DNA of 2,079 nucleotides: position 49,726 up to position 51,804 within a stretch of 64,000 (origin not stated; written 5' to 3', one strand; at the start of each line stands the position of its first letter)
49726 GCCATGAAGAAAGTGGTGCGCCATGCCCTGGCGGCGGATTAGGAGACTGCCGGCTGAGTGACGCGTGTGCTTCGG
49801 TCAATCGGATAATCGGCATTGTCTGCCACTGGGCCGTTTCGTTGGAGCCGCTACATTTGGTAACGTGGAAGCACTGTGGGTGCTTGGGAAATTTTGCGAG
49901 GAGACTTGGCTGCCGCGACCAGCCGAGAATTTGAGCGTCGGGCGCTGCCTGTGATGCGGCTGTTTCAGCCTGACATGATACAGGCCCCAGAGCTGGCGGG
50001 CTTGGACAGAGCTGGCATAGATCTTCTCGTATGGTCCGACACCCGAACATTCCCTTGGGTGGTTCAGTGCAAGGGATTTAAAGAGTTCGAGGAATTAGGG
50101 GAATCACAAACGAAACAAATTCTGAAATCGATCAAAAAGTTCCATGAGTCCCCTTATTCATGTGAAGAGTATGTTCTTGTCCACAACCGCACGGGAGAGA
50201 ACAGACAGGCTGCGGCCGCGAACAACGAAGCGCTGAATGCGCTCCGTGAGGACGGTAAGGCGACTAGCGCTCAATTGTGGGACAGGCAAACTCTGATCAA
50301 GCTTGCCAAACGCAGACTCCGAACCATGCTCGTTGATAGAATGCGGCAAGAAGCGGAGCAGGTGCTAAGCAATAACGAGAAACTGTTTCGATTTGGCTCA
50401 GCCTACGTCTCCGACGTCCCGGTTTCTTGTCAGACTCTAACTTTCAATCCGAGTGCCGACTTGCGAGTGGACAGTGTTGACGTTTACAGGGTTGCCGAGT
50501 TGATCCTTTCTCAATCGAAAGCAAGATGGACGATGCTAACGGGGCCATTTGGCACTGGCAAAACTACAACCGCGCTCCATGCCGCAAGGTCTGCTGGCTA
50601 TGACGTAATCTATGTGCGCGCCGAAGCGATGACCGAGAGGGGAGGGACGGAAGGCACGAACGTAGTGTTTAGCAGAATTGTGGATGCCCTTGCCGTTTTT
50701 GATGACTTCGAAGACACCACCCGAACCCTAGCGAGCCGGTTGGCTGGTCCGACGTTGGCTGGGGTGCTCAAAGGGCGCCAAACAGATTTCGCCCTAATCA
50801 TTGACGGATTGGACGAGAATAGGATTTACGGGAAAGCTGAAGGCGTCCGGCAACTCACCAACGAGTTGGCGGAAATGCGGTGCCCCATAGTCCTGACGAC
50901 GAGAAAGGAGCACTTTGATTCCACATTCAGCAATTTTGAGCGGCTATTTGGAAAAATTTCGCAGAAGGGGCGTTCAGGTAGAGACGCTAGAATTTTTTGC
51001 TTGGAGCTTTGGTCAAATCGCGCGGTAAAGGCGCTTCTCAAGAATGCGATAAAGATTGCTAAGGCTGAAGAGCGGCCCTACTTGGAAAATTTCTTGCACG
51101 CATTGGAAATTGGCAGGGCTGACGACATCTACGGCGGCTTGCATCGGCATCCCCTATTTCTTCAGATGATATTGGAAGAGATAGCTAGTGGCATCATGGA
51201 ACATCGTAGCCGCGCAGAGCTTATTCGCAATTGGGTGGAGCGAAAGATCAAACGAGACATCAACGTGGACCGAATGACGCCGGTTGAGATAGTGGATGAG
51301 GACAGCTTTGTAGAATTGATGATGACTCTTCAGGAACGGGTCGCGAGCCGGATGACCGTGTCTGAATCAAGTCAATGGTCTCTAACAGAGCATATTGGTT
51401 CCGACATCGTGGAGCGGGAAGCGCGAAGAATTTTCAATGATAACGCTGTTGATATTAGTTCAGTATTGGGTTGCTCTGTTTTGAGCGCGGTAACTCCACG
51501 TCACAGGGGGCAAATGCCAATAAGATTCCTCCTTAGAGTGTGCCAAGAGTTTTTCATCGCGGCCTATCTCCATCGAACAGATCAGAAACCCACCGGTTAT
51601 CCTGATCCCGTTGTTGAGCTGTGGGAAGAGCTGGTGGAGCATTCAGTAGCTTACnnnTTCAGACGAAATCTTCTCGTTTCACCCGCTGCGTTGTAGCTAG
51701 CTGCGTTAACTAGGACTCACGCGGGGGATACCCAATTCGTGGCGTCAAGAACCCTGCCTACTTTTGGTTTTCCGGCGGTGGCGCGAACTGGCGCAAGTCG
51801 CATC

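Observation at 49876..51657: Lone Mrr-like nuclease-STAND/NACHT fusion with no sensor domain: candidate new anti-phage gene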

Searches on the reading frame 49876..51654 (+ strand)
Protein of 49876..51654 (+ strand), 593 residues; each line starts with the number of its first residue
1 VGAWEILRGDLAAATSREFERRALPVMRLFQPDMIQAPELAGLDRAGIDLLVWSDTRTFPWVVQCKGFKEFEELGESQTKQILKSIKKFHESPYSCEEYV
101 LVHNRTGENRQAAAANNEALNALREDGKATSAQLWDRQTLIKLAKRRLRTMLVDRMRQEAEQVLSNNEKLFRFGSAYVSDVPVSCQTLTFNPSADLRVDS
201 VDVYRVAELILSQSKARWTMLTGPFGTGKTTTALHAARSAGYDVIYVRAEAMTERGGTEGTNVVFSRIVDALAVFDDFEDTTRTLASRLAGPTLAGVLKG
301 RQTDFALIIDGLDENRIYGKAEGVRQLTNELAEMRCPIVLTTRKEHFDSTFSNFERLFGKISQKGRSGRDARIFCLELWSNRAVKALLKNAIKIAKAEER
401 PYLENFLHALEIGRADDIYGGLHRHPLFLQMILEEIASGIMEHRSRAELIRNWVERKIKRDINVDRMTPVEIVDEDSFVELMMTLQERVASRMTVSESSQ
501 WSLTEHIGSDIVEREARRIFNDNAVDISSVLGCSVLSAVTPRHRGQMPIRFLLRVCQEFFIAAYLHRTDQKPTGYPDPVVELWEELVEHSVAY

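Call 4: search_protein_families(library=pfam, proteins=[window:49876-51654:+], max_evalue=1)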
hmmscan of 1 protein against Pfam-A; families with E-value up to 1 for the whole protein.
window:49876-51654:+ (593 aa): 18 families
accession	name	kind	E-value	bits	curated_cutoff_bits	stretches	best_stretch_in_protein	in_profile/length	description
PF00004.35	AAA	-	0.0005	21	21.2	1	220-255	2-37/131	ATPase family associated with various cellular activities (AAA)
PF13401.12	AAA_22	-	0.00066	20.4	27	1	215-278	4-64/130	AAA domain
PF25199.1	nSTAND_NTPase5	-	0.00092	19.5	34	1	211-285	36-112/145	Novel STAND NTPase 5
PF13191.12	AAA_16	-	0.0098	16.8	32.6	1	217-298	25-102/167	AAA ATPase domain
PF20720.3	nSTAND3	-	0.012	15.7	27.2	1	215-247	16-51/155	Novel STAND NTPase 3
PF13238.12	AAA_18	-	0.025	15.4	29.4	1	220-258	2-37/128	AAA domain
PF13521.12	AAA_28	-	0.026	15.2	27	1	220-282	3-64/164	AAA domain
PF13604.12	AAA_30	-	0.035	14.3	27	1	212-247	14-52/191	AAA domain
PF01695.23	IstB_IS21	-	0.04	13.9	24.1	1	214-256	90-135/238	IstB-like ATP binding protein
PF13086.12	AAA_11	-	0.048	13.9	27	1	212-240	15-41/257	AAA domain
PF13479.12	AAA_24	-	0.057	13.7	27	1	220-251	6-32/195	AAA domain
PF13156.12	Mrr_cat_2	-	0.06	13.7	22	1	46-94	30-75/127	Restriction endonuclease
PF12775.13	AAA_7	-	0.066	13.2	25.8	1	198-240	14-57/181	P-loop containing dynein motor region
PF03215.21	Rad17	-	0.098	13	23.8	1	210-285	39-120/186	Rad17 P-loop domain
PF01745.22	IPT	-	0.14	12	20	0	220-246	5-31/233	Isopentenyl transferase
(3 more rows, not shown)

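Call 5: search_protein_families(library=padloc, proteins=[window:49876-51654:+], max_evalue=1)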
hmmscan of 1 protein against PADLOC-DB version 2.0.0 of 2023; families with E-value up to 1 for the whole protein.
window:49876-51654:+ (593 aa): 3 families
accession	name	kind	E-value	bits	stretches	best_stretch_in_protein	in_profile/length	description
PDLC04140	mad8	-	0.00024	18.7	1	213-285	24-70/314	mads_8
PDLC02196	IetA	-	0.0026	15.2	1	210-252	115-158/374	-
PDLC01740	Cas1_IIIa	-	0.0097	13.7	1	305-397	27-118/331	-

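Call 6: search_protein_families(library=ncbifam, proteins=[window:49876-51654:+], max_evalue=1)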
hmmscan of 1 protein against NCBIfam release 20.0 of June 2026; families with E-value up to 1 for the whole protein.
window:49876-51654:+ (593 aa): 9 families
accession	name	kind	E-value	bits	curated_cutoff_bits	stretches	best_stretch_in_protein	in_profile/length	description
NF003229.0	PRK04195.1-5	equivalog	0.0015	17.3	280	1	214-249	42-77/413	replication factor C large subunit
NF058535.1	antiphage_EruA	equivalog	0.0066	14.6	1000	1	304-451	69-200/1318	NACHT domain-containing antiphage protein EruA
TIGR02640.1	gas_vesic_GvpN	equivalog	0.0067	16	266.8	1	219-250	24-55/262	gas vesicle protein GvpN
NF003220.0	PRK04192.1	subfamily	0.014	13.7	470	1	204-257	215-266/588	V-type ATP synthase subunit A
NF003230.0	PRK04195.1-6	equivalog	0.017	13.8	441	1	208-250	31-73/494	replication factor C large subunit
TIGR03499.1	FlhF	equivalog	0.041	13.9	174.15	1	213-233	195-215/286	flagellar biosynthesis GTPase FlhF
NF038214.1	IS21_help_AAA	equivalog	0.063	12.9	200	1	217-260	91-137/232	IS21-like element helper ATPase IstB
TIGR01043.1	ATP_syn_A_arch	equivalog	0.083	11.3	972.15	1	203-256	211-262/580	ATP synthase subunit A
TIGR02237.1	recomb_radB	equivalog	0.087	12.7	172.4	1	219-276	15-75/210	DNA repair and recombination protein RadB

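Call 7: find_homologous_proteins(query=window:49876-51654:+)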
Query window:49876-51654:+ (593 aa): 78 proteins with E <= 0.001 among 8000 candidates.
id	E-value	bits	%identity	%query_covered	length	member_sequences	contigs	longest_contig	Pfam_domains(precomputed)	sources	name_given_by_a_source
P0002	0.0e+0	1329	100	100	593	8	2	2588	-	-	-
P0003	1.3e-203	696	54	99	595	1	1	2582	-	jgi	jgi:hypothetical protein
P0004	5.2e-202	691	54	99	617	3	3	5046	-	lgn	-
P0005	3.1e-201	688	55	99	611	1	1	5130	-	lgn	-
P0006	1.0e-199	683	54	99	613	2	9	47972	-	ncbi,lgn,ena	-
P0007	2.9e-199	682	53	99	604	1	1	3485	-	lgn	-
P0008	1.6e-198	679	53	99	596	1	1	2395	-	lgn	-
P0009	4.6e-196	671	51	99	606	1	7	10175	-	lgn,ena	-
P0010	4.7e-195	668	52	99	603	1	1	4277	-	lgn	-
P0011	1.4e-193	663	54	99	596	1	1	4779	-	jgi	jgi:hypothetical protein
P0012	5.7e-192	658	52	99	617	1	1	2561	-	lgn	-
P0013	1.1e-191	657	52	99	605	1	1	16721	-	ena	-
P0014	9.6e-188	644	53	94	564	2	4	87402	-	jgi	jgi:hypothetical protein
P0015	1.3e-178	614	49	99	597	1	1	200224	-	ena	-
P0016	3.2e-162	559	47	98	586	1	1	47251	-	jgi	jgi:hypothetical protein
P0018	1.5e-143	498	42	99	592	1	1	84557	-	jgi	jgi:hypothetical protein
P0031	4.7e-121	424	37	99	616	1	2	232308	-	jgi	jgi:hypothetical protein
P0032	8.8e-121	423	39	98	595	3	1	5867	-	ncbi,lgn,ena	-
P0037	5.8e-119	417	39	98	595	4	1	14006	-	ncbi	-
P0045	1.8e-105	372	37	98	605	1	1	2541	-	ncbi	-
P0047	3.0e-104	368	37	99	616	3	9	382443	-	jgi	jgi:hypothetical protein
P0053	2.1e-97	345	34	99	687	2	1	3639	-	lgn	-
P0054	2.6e-97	345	36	98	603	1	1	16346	-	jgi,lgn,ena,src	-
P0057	1.1e-89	320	33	88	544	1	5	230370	-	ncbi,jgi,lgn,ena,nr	ncbi:hypothetical protein J7J84_03560 [bacterium]|nr:hypothetical protein [bacterium]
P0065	4.9e-78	282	32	99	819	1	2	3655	PF05008.22,PF05729.19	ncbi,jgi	jgi:hypothetical protein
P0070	7.8e-74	268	31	97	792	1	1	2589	PF13401.13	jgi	jgi:hypothetical protein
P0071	1.0e-66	244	30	98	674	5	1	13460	-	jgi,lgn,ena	-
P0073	2.3e-63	233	29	98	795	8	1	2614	-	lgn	-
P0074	3.8e-61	226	29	99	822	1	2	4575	-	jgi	jgi:DNA polymerase III delta prime subunit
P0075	5.1e-60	222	28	99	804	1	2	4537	-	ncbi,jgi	jgi:hypothetical protein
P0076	1.1e-57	214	29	99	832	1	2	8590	PF13676.12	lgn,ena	-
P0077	5.9e-54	202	30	94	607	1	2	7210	-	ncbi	-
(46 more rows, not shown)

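Call 9: search_solved_structures(query=window:49876-51654:+, max_evalue=1)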
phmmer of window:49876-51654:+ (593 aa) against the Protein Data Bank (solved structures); distinct sequences matched with E-value up to 1: 5.
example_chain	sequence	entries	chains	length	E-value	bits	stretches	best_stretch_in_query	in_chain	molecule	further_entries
5iwz_A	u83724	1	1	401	0.61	12.1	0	380-425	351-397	Synaptonemal complex protein 2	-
6fhs_D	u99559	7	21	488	0.77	11.8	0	177-251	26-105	RuvB-like helicase | RuvB-like protein 2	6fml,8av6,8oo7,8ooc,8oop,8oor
5fm6_B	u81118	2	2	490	0.77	11.7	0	177-251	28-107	RVB2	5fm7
4wvy_B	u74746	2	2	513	0.83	11.6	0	177-251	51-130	RuvB-like 2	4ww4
9uiq_A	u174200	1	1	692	1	11.4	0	214-249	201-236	Chromosome transmission fidelity protein 18 homolog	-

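Call 14: search_protein_families(library=pfam, proteins=[P0065, P0070, P0073, P0074, P0075, P0076, P0053, P0071], max_evalue=0.01)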
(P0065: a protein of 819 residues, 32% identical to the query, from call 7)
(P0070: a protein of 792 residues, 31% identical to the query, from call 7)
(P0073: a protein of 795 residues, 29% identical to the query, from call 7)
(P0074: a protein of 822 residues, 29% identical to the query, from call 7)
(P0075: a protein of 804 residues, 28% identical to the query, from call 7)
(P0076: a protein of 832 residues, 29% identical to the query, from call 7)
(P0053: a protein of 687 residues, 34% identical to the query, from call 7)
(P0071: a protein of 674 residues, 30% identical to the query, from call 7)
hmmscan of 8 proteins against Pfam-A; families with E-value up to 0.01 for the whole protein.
P0065 (819 aa): 6 families
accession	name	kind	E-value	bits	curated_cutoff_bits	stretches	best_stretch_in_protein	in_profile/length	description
PF05008.21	V-SNARE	-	6.4e-06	27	25.9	1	701-758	30-87/92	Vesicle transport v-SNARE protein N-terminus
PF05729.18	NACHT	-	1.9e-05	25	26.7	1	227-367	3-143/167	NACHT domain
PF13401.12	AAA_22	-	0.00027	21.7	27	1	227-351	8-121/130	AAA domain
PF13191.12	AAA_16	-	0.00034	21.6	32.6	1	225-295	25-90/167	AAA ATPase domain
PF00004.35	AAA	-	0.0023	18.8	21.2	0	228-249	2-23/131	ATPase family associated with various cellular activities (AAA)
PF13479.12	AAA_24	-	0.0047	17.2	27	0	228-258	6-31/195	AAA domain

P0070 (792 aa): 8 families
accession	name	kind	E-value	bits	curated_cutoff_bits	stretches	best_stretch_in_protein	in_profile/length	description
PF13401.12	AAA_22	-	3.2e-06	27.9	27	1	229-354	8-122/130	AAA domain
PF05729.18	NACHT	-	3.3e-05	24.2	26.7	1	228-369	2-143/167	NACHT domain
PF20720.3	nSTAND3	-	0.00018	21.7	27.2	1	224-289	15-75/155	Novel STAND NTPase 3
PF13191.12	AAA_16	-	0.00021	22.3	32.6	1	227-291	25-85/167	AAA ATPase domain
PF24883.2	NPHP3_N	-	0.00077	20.1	24.8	1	221-342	17-149/164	Nephrocystin 3, N-terminal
PF00004.35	AAA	-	0.00082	20.3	21.2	1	229-260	1-32/131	ATPase family associated with various cellular activities (AAA)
PF13238.12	AAA_18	-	0.0036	18.2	29.4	0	229-336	1-94/128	AAA domain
PF13479.12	AAA_24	-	0.0062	16.8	27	0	229-260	5-31/195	AAA domain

P0073 (795 aa): 3 families
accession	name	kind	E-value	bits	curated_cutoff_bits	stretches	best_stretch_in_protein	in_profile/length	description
PF13401.12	AAA_22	-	6.1e-05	23.8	27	1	230-358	8-124/130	AAA domain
PF05729.18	NACHT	-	0.00013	22.3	26.7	1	230-347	3-116/167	NACHT domain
PF13191.12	AAA_16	-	0.0017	19.3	32.6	1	229-325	26-142/167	AAA ATPase domain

P0074 (822 aa): 3 families
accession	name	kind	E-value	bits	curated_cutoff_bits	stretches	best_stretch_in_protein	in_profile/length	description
PF13401.12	AAA_22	-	0.00014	22.6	27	1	268-403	8-130/130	AAA domain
PF05729.18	NACHT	-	0.00019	21.7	26.7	1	268-396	3-130/167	NACHT domain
PF13191.12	AAA_16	-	0.00072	20.5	32.6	1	268-384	27-160/167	AAA ATPase domain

P0075 (804 aa): 2 families
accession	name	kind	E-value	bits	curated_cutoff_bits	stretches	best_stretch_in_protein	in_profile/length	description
PF05729.18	NACHT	-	7.1e-05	23.1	26.7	1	227-358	3-133/167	NACHT domain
PF21377.3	MurD_N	-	0.0042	17.5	24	0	651-689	16-56/76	MurD N-terminal domain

P0076 (832 aa): 5 families
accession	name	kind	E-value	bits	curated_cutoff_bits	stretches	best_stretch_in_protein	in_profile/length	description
PF13676.11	TIR_2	-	2.6e-13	50.9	28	1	652-766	1-117/122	TIR domain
PF05729.18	NACHT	-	0.00095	19.5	26.7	1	234-349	3-117/167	NACHT domain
PF13401.12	AAA_22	-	0.0051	17.6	27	0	234-359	8-121/130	AAA domain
PF13191.12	AAA_16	-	0.0076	17.2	32.6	0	228-308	23-103/167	AAA ATPase domain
PF06050.19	HGD-D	-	0.0086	16.1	28.4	0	719-808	70-148/342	2-hydroxyglutaryl-CoA dehydratase, D-component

P0053 (687 aa): 2 families
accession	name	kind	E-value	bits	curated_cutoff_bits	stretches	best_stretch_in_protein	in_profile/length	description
PF05729.18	NACHT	-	0.0014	18.9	26.7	1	227-357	4-136/167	NACHT domain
PF13401.12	AAA_22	-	0.0017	19.1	27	0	225-349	7-122/130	AAA domain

P0071 (674 aa): 4 families
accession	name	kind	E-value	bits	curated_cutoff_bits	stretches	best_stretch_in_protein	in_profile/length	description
PF13401.12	AAA_22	-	2.6e-05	25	27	1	229-362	8-128/130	AAA domain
PF05729.18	NACHT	-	0.0001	22.6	26.7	1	229-357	3-130/167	NACHT domain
PF13191.12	AAA_16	-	0.00041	21.3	32.6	1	227-327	25-143/167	AAA ATPase domain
PF24883.2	NPHP3_N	-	0.0066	17.1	24.8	0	225-350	21-156/164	Nephrocystin 3, N-terminal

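Call 15: find_encoding_contigs(protein=P0006, flank=8000, max_places=3)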
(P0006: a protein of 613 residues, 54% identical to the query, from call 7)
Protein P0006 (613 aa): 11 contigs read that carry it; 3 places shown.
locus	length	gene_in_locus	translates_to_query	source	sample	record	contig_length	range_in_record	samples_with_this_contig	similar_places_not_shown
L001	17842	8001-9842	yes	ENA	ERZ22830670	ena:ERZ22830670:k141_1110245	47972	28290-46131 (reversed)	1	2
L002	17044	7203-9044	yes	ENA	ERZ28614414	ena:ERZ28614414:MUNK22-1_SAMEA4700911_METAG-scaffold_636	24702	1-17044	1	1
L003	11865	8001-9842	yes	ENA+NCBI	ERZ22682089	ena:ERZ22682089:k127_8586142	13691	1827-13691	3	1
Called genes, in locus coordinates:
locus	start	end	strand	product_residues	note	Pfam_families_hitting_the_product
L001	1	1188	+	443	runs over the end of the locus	PF00239:Resolvase, PF07508:Recombinase, PF13408:Zn_ribbon_recom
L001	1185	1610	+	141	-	-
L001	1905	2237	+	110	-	-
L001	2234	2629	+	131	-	PF13560:HTH_31, PF01381:HTH_3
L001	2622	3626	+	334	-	PF06114:Peptidase_M78, PF09394:Inhibitor_I42 (weak)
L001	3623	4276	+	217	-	PF00112:Peptidase_C1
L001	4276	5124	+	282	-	-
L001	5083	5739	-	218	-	PF03167:UDG (weak)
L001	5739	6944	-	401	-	PF03819:MazG (faint), PF18722:MazG_C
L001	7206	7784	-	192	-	PF00239:Resolvase, PF02796:HTH_7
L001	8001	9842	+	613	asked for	-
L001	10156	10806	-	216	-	PF02371:Transposase_20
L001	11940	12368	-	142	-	-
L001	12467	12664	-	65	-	PF11127:YgaP-like_TM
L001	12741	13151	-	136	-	PF02635:DsrE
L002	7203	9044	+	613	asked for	-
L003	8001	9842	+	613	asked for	-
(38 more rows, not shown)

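Call 16: find_encoding_contigs(protein=P0015, flank=8000, max_places=2)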
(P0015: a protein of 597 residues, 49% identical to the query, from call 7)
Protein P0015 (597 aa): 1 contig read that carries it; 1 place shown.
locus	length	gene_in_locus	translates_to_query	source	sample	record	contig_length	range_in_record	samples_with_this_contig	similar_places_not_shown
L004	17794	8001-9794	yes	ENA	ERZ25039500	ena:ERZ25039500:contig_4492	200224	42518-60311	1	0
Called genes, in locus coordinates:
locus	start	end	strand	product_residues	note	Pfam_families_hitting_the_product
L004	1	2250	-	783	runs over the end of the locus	PF08448:PAS_4 (weak), PF12860:PAS_7, PF00990:GGDEF, PF00563:EAL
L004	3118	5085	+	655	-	PF22666:Glyco_hydro_2_N2 (weak), PF00703:Glyco_hydro_2 (weak), PF17753:Ig_mannosidase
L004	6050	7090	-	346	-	PF04087:DUF389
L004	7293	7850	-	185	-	PF01844:HNH, PF14279:HNH_5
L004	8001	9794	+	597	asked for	-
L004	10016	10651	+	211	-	PF22285:DUF6962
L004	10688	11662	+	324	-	PF13365:Trypsin_2, PF13180:PDZ_2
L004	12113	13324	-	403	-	PF12704:MacB_PCD, PF02687:FtsX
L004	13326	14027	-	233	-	PF00005:ABC_tran, PF02463:SMC_N (faint), PF13304:AAA_21 (faint)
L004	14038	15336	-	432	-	PF25919:BSH_CusB (faint), PF25917:BSH_RND (weak), PF25973:BSH_CzcB (weak), PF25984:BSH_YknX (weak), PF25944:Beta-barrel_RND (weak), PF25954:Beta-barrel_RND_2, PF25990:Beta-barrel_YknX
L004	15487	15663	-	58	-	-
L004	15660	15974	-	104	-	-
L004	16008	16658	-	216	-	PF02230:Abhydrolase_2, PF00561:Abhydrolase_1 (faint), PF12146:Hydrolase_4 (faint), PF01738:DLH (weak)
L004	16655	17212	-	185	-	PF00730:HhH-GPD (weak)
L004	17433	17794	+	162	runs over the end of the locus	PF00749:tRNA-synt_1c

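Call 17: find_encoding_contigs(protein=P0031, flank=8000, max_places=2)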
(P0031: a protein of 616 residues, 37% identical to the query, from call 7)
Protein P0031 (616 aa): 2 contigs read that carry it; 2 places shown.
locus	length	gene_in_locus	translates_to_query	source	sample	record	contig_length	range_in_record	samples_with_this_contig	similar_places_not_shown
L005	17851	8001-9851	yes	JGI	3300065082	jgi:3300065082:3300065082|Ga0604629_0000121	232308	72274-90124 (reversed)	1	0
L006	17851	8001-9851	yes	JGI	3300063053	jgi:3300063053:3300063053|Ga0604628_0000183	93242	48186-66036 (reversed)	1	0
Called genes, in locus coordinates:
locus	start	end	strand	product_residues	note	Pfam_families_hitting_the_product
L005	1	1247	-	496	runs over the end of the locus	PF13676:TIR_2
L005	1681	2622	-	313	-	PF13276:HTH_21 (weak), PF00665:rve, PF13683:rve_3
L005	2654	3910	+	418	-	PF13936:HTH_38 (faint), PF22483:Mu-transpos_C_2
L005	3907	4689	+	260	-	PF01695:IstB_IS21, PF20720:nSTAND3 (weak)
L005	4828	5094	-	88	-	PF01527:HTH_Tnp_1, PF13518:HTH_28 (faint)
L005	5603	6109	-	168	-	-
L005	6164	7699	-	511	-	-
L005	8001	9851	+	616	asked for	-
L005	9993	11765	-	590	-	PF00383:dCMP_cyt_deam_1, PF14437:MafB19-deam (weak)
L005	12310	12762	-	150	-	PF20137:BubE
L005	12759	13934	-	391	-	PF20590:DUF6791, PF00899:ThiF (weak)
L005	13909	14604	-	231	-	PF14452:Multi_ubiq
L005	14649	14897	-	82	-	PF09954:DUF2188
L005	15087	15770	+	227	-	PF04542:Sigma70_r2 (faint)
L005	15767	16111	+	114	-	-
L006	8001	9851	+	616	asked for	-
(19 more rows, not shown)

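Call 18: search_protein_representatives(protein=window:49876-51654:+)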
Query: 593 residues. Proteins with E-value up to 0.001 (for the whole library): 467; up to 1e-10: 390; up to 1e-30: 210. The best 150 are listed.
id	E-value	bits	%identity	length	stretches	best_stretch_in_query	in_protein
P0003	4.2e-204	696.0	54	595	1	1-588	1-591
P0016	1.0e-162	559.4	48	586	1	1-580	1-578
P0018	4.8e-144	497.7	43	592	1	1-586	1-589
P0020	3.4e-142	491.6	44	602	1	1-586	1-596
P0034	4.0e-121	422.0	40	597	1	2-569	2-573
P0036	6.3e-120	418.1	39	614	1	1-587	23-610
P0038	7.5e-119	414.6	37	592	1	1-587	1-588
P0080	6.6e-118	411.4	39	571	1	24-583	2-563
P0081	2.5e-114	399.6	38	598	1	2-587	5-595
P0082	9.6e-114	397.7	38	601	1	3-583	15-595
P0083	7.8e-113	394.7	38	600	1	2-586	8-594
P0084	5.7e-108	378.6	38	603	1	13-586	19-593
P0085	8.3e-108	378.1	38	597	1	3-563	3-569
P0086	3.9e-107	375.9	37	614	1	9-586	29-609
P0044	1.4e-106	374.1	35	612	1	8-582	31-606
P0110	7.3e-84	299.1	32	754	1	13-586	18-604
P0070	2.5e-74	267.6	33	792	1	13-586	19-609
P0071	3.3e-67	244.1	32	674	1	3-586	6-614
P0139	3.3e-61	224.3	32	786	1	7-578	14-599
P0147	1.0e-59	219.3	31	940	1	3-588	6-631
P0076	3.6e-58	214.2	32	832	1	4-588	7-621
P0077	1.9e-54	202.0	30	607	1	5-562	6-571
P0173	5.6e-53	197.1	31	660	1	10-590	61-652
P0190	4.5e-48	180.9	32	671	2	3-157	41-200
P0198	2.1e-45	172.1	30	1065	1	10-589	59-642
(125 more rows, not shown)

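Call 19: find_encoding_contigs(protein=P0047, flank=8000, max_places=2)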
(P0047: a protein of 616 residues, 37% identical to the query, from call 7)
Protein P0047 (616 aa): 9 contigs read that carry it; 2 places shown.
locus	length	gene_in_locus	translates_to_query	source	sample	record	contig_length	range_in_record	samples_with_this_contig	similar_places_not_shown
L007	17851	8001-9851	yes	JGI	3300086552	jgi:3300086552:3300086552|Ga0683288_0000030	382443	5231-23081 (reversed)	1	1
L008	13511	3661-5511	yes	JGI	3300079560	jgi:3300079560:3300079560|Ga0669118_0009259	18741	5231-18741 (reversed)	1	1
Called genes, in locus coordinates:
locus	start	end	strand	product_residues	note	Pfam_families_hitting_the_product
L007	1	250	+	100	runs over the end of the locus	-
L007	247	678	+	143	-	PF01850:PIN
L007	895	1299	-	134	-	-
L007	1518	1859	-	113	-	PF00589:Phage_integrase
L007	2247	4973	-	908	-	-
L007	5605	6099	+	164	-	-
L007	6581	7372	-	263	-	-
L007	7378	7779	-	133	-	PF19649:DUF6152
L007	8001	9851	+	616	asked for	-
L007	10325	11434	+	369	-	-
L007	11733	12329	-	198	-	PF07687:M20_dimer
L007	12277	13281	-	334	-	PF04389:Peptidase_M28 (weak), PF01546:Peptidase_M20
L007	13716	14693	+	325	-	PF00498:FHA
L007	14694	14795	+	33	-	-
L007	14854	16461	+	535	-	PF00481:PP2C, PF13672:PP2C_2, PF13229:Beta_helix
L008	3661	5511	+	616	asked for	-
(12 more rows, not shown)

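Call 20: find_encoding_contigs(protein=P0057, flank=8000, max_places=2)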
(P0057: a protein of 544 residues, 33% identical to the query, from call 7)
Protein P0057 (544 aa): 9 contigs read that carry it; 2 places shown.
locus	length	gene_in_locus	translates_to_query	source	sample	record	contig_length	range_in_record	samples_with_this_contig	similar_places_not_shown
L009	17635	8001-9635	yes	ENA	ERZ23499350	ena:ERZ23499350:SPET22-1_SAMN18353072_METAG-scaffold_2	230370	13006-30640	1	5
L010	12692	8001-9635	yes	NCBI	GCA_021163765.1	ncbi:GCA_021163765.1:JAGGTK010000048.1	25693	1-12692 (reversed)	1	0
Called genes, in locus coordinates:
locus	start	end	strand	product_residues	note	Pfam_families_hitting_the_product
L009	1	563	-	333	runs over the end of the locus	PF07963:N_methyl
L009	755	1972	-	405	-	PF28597:T2SSF_N, PF00482:T2SSF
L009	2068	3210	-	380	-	PF00437:T2SSE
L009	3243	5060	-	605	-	PF05157:MshEN, PF00437:T2SSE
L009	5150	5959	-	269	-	PF01479:S4 (faint)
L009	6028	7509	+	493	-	PF20695:UbiD_N, PF01977:UbiD, PF20696:UbiD_C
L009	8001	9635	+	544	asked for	-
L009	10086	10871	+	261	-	PF01925:TauE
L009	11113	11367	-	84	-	-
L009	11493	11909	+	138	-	PF01894:YjbQ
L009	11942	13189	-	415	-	PF02491:SHS2_FTSA, PF06723:MreB_Mbl (weak), PF14450:FtsA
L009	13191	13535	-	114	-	-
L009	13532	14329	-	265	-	PF05949:DUF881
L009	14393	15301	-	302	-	PF02899:Phage_int_SAM_1 (weak), PF13495:Phage_int_SAM_4, PF00589:Phage_integrase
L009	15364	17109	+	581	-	PF01979:Amidohydro_1, PF07969:Amidohydro_3 (faint), PF13382:Adenine_deam_C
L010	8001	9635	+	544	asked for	-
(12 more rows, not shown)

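Call 21: find_encoding_contigs(protein=P0018, flank=8000, max_places=2)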
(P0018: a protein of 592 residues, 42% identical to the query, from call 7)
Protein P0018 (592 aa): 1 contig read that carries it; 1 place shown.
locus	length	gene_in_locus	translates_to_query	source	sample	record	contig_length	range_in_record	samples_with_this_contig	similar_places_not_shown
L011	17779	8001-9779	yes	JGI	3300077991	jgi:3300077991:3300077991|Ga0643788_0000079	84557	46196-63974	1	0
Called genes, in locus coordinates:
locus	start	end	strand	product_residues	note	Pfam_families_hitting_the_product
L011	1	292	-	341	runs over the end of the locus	PF02655:ATP-grasp_3 (faint), PF02955:GSH-S_ATP, PF08443:RimK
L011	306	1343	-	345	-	PF00535:Glycos_transf_2, PF13641:Glyco_tranf_2_3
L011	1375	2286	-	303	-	PF13578:Methyltransf_24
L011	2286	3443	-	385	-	PF00551:Formyl_trans_N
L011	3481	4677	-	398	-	-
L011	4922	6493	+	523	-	PF02543:Carbam_trans_N, PF16861:Carbam_trans_C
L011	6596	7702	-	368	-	PF01636:APH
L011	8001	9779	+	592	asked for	-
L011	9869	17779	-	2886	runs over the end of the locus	-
